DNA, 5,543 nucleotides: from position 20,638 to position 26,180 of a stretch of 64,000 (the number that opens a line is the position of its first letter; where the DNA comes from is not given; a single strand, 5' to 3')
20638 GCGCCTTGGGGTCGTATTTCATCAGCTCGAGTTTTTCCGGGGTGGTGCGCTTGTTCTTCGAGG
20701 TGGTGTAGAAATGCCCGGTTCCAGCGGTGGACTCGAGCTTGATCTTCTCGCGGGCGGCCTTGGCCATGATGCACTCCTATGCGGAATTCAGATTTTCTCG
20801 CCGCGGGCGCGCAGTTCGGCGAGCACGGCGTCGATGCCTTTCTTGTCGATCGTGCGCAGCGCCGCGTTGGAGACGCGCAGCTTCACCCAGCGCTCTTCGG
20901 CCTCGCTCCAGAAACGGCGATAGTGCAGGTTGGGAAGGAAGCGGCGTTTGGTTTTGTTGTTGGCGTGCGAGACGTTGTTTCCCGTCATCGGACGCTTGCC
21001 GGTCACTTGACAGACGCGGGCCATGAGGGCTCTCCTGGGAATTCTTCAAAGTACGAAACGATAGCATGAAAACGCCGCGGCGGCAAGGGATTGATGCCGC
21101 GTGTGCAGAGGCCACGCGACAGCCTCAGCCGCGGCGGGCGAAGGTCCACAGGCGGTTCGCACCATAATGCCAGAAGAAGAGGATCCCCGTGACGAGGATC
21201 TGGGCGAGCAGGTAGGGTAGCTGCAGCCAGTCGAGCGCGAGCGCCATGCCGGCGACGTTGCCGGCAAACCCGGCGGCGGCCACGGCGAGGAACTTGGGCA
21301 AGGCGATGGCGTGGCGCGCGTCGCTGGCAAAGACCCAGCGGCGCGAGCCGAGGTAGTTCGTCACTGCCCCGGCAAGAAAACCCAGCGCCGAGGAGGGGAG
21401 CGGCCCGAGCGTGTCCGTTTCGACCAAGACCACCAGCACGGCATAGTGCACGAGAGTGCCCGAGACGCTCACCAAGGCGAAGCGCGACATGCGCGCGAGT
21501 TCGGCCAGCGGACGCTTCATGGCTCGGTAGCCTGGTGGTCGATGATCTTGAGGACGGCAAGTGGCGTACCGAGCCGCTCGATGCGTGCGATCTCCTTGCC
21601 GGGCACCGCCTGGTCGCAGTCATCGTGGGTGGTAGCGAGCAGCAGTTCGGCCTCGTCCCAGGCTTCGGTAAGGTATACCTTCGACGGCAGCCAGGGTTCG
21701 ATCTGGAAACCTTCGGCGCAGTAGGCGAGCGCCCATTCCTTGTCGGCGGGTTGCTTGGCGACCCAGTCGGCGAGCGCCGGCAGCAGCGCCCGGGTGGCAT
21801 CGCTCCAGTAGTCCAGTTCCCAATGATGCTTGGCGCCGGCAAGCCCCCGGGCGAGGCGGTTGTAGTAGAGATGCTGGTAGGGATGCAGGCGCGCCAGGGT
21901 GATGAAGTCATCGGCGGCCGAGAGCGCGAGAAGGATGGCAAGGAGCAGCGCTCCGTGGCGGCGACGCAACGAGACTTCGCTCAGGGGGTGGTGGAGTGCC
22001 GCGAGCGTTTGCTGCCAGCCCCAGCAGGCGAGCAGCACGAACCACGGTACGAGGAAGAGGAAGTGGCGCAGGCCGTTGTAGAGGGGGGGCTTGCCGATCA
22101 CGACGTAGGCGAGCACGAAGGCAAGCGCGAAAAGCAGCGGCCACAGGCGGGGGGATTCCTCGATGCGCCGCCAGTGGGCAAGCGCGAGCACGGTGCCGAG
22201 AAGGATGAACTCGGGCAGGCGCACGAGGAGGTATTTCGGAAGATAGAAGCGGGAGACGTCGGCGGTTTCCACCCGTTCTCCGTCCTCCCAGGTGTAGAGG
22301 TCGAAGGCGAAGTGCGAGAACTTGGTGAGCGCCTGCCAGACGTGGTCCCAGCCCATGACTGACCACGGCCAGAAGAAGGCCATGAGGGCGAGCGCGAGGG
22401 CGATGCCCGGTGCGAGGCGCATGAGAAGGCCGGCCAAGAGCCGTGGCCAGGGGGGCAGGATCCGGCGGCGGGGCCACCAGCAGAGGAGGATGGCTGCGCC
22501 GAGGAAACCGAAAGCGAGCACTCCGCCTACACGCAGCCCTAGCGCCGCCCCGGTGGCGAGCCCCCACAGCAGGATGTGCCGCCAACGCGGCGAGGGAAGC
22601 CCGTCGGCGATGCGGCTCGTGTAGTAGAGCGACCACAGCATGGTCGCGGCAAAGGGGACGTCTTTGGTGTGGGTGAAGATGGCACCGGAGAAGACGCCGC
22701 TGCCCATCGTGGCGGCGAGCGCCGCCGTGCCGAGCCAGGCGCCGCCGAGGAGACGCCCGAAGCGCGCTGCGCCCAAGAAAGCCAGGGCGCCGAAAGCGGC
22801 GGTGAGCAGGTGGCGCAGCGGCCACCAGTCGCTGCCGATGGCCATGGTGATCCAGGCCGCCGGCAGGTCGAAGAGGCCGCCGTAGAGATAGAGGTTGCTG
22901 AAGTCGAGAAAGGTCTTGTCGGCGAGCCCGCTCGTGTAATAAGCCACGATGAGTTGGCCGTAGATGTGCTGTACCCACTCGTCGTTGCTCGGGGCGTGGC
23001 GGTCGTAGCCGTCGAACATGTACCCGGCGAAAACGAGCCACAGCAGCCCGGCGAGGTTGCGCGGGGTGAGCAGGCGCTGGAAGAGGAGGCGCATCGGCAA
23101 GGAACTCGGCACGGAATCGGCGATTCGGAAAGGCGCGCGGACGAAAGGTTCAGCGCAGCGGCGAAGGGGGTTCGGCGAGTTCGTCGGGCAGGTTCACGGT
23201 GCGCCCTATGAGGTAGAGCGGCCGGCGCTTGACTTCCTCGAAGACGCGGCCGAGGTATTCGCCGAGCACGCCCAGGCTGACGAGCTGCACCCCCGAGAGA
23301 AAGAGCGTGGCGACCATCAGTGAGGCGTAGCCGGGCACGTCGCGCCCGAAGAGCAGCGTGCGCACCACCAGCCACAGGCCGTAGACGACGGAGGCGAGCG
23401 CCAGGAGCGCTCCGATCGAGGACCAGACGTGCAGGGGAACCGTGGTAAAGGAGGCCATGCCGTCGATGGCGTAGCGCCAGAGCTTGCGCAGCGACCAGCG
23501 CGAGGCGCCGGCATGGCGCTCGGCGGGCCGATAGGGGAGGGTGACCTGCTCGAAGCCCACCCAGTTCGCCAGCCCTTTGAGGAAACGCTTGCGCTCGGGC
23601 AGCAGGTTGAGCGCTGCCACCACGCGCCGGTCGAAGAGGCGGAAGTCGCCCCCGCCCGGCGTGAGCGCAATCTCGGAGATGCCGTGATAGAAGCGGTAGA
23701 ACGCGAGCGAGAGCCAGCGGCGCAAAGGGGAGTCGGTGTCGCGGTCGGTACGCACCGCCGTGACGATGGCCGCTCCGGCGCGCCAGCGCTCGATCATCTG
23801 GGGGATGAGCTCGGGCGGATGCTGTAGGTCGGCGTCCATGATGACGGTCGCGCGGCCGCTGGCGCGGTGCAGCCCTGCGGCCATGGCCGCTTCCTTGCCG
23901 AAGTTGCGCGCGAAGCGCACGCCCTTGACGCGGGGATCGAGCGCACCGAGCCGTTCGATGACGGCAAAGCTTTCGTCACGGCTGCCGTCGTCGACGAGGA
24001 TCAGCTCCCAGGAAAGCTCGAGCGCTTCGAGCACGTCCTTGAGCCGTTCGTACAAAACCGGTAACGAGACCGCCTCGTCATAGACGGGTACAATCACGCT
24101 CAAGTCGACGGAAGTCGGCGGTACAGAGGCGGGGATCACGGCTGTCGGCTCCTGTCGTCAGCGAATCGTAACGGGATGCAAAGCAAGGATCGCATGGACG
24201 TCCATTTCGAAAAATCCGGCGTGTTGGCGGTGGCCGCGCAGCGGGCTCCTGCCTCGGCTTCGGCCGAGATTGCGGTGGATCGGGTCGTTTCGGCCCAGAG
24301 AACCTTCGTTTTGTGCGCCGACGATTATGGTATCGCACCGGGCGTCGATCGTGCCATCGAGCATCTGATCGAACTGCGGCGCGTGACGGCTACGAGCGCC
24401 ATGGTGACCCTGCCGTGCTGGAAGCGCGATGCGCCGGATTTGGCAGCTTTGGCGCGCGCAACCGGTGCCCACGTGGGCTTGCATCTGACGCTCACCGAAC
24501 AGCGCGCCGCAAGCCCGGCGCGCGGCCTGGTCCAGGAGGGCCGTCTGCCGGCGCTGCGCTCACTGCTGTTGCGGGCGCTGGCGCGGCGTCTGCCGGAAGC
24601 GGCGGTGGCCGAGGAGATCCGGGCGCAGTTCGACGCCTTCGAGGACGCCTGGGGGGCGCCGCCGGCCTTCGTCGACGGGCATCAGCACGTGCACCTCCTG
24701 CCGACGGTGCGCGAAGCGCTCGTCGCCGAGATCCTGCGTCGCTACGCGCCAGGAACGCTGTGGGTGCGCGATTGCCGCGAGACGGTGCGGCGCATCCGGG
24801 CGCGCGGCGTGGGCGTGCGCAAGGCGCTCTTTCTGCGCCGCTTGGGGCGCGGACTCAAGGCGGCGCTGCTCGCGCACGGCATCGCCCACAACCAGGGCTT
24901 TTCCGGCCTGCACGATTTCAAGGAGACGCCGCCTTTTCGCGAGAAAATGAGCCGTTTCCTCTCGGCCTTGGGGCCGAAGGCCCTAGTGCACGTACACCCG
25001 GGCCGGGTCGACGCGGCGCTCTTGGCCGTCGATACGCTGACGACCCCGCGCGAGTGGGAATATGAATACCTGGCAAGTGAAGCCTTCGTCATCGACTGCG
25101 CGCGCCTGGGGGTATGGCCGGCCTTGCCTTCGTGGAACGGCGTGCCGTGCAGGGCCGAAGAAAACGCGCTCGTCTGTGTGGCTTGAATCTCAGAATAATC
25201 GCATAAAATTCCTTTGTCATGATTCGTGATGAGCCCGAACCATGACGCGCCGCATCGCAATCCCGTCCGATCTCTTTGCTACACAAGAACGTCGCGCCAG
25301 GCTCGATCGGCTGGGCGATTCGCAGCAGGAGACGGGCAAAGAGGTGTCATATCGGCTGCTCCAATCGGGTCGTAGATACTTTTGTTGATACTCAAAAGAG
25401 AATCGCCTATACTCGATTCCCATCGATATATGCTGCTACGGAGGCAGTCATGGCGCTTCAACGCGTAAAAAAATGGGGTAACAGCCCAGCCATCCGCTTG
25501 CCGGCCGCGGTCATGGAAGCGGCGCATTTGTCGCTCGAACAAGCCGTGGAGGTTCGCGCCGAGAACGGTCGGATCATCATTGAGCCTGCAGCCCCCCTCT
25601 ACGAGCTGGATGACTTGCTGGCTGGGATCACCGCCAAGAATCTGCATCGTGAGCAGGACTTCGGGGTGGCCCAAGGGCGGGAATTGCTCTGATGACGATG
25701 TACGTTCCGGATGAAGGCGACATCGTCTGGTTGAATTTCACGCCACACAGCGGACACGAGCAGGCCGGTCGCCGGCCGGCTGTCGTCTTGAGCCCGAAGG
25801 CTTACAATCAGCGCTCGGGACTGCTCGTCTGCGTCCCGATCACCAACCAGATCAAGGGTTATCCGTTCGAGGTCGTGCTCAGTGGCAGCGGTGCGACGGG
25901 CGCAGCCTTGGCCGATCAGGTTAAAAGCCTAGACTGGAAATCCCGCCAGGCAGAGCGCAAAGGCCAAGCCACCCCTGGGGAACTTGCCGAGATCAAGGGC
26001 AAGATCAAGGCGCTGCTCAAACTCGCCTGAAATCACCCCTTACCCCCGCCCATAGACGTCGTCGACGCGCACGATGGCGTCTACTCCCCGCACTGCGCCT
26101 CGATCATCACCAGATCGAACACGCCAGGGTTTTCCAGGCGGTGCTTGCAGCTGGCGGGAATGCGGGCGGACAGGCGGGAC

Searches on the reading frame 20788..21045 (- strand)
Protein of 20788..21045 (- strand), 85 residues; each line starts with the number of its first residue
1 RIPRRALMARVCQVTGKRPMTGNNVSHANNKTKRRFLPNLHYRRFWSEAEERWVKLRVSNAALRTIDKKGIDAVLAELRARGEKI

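Call 71: search_protein_families(library=pfam, proteins=[window:20788-21045:-], max_evalue=0.001)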
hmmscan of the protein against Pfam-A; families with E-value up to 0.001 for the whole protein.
window:20788-21045:- (85 aa): 1 family
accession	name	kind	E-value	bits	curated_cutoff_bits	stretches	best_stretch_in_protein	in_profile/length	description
PF00830.24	Ribosomal_L28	-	1.2e-30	105.7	27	1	10-69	1-60/60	Ribosomal L28 family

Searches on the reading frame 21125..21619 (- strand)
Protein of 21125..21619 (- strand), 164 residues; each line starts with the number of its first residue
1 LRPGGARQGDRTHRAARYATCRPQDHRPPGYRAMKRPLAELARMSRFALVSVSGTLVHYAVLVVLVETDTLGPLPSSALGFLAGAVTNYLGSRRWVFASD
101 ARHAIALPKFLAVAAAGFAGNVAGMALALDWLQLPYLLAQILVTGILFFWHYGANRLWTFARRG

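Call 71: search_protein_families(library=pfam, proteins=[window:21125-21619:-], max_evalue=0.001)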
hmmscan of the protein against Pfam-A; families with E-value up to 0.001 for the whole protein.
window:21125-21619:- (164 aa): 1 family
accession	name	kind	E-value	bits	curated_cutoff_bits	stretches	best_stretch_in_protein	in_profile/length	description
PF04138.20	GtrA_DPMS_TM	-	5.5e-27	94.7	26.1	1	46-160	1-117/117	GtrA/DPMS, transmembrane domain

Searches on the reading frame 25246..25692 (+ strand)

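Call 34: search_protein_families(library=pfam, proteins=[window:25246-25692:+], max_evalue=0.01)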
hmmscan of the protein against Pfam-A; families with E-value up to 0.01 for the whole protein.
window:25246-25692:+ (148 aa): 1 family
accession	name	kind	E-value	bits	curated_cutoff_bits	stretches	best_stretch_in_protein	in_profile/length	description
PF04014.23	MazE_antitoxin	-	6e-09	36.2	24.7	1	74-115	1-43/48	Antidote-toxin recognition MazE, bacterial antitoxin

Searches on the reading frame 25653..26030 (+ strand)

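Call 34: search_protein_families(library=pfam, proteins=[window:25653-26030:+], max_evalue=0.01)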
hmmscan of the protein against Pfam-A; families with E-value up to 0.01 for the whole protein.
window:25653-26030:+ (125 aa): 1 family
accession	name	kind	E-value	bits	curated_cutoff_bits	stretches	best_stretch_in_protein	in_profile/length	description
PF02452.23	PemK_toxin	-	1.4e-26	93.3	23.1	1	21-121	2-108/109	PemK-like, MazF-like toxin of type II toxin-antitoxin system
